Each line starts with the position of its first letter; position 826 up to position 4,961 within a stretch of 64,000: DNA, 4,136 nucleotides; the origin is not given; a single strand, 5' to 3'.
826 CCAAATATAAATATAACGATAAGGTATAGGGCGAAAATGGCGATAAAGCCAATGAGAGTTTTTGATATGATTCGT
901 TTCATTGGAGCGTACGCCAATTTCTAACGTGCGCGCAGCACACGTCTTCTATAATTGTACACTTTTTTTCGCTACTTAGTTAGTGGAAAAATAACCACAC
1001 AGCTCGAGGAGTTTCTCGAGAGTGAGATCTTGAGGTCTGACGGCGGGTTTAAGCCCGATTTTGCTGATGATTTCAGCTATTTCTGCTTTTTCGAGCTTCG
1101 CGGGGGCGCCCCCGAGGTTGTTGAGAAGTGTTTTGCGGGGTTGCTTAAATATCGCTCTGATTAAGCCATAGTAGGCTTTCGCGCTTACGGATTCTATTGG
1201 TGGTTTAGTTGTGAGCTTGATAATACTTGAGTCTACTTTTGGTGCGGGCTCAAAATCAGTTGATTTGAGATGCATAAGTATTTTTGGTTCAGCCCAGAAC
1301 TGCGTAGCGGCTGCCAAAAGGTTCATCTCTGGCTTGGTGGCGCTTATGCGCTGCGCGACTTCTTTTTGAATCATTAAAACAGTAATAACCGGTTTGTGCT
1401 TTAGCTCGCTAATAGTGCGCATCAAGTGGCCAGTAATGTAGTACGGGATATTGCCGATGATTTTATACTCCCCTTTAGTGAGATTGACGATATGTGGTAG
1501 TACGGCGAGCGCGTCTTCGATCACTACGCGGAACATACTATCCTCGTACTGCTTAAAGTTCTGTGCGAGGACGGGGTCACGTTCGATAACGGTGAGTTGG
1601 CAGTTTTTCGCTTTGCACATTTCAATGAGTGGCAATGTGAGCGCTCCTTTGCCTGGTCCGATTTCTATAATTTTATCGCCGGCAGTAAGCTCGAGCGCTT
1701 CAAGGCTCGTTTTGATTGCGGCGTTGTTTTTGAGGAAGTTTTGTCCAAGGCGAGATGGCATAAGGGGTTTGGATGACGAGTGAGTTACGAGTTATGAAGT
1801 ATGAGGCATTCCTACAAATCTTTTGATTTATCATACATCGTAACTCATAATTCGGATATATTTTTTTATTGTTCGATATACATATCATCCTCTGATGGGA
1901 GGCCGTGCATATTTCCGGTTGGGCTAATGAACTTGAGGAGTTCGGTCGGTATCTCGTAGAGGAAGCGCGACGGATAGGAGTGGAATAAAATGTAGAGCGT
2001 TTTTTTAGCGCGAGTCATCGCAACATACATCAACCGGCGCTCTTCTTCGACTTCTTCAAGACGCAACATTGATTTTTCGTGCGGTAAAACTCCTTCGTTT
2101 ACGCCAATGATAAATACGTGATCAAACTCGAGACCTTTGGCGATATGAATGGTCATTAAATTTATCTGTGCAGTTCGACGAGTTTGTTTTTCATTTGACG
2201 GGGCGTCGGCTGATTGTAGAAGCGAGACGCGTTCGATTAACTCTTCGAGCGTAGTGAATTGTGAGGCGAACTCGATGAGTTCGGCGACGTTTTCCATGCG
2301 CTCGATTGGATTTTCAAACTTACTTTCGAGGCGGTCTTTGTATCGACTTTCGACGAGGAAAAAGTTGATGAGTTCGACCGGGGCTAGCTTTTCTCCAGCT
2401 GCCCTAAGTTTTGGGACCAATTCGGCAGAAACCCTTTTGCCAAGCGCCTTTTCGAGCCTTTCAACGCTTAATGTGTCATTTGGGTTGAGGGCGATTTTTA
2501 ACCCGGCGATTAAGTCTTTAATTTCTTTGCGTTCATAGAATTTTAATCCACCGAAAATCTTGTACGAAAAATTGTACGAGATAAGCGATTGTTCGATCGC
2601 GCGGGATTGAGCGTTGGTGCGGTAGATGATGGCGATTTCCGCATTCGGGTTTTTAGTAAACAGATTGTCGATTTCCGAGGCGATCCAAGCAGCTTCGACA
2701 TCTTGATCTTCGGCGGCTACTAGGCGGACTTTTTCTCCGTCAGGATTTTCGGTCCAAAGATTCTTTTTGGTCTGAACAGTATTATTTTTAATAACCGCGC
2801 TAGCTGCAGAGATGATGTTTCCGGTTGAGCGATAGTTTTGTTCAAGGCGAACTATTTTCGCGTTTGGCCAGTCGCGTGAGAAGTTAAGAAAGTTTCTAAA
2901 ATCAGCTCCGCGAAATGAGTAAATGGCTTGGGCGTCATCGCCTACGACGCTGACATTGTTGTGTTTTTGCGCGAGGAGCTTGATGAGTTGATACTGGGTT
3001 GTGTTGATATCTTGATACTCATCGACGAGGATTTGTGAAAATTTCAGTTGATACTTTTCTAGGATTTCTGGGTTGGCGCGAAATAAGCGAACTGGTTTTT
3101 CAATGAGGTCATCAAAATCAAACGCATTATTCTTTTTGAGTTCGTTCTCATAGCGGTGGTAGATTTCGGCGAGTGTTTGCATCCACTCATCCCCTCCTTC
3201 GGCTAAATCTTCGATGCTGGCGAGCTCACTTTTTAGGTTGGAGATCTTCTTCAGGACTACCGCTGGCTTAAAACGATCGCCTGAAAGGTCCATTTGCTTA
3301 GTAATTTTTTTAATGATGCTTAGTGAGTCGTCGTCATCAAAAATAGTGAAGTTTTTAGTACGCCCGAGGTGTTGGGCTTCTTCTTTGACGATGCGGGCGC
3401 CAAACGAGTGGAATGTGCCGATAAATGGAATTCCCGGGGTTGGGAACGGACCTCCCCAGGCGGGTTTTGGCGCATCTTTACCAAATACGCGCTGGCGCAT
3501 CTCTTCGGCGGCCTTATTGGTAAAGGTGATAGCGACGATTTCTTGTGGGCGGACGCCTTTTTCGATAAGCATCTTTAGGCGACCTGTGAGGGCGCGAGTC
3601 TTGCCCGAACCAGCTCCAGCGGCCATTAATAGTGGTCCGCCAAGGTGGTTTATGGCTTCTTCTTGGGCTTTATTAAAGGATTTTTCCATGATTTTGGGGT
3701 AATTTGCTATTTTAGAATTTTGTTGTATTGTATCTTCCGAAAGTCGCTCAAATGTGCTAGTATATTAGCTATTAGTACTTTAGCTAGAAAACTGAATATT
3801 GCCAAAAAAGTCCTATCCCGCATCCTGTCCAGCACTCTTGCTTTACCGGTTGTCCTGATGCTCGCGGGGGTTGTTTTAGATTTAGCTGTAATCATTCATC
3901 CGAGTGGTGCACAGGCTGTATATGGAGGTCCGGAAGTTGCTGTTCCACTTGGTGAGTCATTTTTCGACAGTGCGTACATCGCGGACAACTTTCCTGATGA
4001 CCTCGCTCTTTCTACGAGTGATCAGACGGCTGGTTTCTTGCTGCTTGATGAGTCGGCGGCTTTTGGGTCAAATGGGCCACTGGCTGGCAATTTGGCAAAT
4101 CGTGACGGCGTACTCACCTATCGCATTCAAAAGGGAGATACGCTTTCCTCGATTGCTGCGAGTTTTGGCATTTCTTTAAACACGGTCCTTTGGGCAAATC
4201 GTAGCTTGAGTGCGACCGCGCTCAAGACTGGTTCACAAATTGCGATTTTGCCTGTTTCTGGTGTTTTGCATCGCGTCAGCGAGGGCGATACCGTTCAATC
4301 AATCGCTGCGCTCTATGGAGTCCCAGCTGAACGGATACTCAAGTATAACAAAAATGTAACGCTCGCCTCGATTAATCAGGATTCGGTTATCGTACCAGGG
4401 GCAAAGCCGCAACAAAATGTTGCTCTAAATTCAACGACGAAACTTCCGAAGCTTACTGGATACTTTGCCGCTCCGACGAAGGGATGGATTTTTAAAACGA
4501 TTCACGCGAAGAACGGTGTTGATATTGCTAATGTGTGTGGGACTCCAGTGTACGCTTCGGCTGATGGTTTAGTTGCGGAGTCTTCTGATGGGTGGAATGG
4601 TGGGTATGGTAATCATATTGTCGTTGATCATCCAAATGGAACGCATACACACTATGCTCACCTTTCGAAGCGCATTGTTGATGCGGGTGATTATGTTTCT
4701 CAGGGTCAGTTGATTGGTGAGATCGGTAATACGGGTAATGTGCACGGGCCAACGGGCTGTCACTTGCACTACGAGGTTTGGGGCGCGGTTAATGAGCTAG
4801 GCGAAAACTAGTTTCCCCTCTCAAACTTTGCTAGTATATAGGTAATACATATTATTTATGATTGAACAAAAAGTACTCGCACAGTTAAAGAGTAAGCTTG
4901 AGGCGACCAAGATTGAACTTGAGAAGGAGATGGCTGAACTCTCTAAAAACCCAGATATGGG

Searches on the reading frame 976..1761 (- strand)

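Call 11: search_protein_families(library=pfam, proteins=[window:976-1761:-], max_evalue=0.01)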
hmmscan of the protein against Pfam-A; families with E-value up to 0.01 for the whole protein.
window:976-1761:- (261 aa): 2 families
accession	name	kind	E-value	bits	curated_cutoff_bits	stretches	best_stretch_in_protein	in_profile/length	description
PF00398.26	RrnaAD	-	8.5e-45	153.3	24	1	4-222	7-231/263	Ribosomal RNA adenine dimethylase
PF01135.25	PCMT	-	0.0047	17.2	20.3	1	18-68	64-113/210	Protein-L-isoaspartate(D-aspartate) O-methyltransferase (PCMT)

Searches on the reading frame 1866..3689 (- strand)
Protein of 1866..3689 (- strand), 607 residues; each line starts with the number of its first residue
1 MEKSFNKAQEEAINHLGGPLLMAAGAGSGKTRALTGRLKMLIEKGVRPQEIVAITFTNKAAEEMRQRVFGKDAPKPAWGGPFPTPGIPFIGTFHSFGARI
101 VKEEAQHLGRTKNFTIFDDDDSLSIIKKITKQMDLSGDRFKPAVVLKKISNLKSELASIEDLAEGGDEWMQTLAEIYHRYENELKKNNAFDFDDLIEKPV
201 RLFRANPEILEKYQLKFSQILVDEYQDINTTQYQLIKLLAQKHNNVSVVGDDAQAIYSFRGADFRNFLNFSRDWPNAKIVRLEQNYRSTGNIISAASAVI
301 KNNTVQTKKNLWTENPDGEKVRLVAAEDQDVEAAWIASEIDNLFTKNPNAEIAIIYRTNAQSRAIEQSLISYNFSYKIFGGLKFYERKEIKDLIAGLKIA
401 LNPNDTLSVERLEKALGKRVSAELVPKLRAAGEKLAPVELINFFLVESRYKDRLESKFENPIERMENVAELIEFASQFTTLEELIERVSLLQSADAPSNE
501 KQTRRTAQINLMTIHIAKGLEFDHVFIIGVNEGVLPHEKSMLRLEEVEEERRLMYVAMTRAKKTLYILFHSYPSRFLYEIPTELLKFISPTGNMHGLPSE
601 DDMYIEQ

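Call 56: search_protein_families(library=pfam, proteins=[window:1866-3689:-], max_evalue=0.001)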
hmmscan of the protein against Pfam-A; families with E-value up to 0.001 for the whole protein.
window:1866-3689:- (607 aa): 7 families
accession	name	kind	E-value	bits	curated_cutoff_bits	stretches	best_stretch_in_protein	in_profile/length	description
PF00580.27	UvrD-helicase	-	2.3e-81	273.9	23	1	6-274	2-270/271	UvrD/REP helicase N-terminal domain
PF13361.12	UvrD_C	-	6.3e-64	217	25.6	2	280-448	1-169/350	UvrD-like helicase C-terminal domain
PF13245.12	AAA_19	-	5e-23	82.2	25.1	1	9-260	1-134/134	AAA domain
PF13538.12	UvrD_C_2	-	3.3e-11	43.3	27.4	1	511-567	4-51/52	UvrD-like helicase C-terminal domain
PF01443.25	Viral_helicase1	-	6e-09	36.5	21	1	498-568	165-227/228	Viral superfamily 1 RNA helicase core domain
PF13604.12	AAA_30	-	1.1e-08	35.4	27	0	5-67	2-65/191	AAA domain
PF13087.12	AAA_12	-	2.7e-08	34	27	0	466-568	110-191/195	AAA domain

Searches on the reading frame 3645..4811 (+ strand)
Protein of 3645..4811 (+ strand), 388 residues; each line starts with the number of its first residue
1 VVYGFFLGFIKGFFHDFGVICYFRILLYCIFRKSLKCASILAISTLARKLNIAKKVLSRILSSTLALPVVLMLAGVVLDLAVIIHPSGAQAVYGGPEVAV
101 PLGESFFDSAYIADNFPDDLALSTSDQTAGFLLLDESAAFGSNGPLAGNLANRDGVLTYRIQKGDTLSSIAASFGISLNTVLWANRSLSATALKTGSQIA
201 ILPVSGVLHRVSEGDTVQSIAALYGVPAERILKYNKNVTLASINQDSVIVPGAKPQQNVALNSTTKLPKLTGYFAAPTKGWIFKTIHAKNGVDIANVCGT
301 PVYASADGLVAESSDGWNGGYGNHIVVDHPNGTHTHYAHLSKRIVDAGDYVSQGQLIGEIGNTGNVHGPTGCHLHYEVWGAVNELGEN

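Call 56: search_protein_families(library=pfam, proteins=[window:3645-4811:+], max_evalue=0.001)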
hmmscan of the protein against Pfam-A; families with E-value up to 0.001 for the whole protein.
window:3645-4811:+ (388 aa): 6 families
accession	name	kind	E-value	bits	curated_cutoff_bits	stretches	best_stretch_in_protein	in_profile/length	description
PF01551.29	Peptidase_M23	-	3.2e-27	95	28.7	1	289-379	3-88/96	Peptidase family M23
PF01476.26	LysM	-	1.9e-17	63.3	20.9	2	159-201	1-42/43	LysM domain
PF23473.1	LysM3_LYK4_5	-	1.6e-10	41.3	29.3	1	157-186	3-32/48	LYK4/5 LysM3 domain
PF23577.1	LysM_RLK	-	1e-07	32.3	27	0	157-177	1-21/44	LysM domain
PF23446.1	LysM1_NFP_LYK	-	2.5e-05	25.5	36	0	157-201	6-53/60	NFP/LYK LysM1 domain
PF13384.12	HTH_23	-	0.00046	20.4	24.6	0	161-181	14-34/50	Homeodomain-like domain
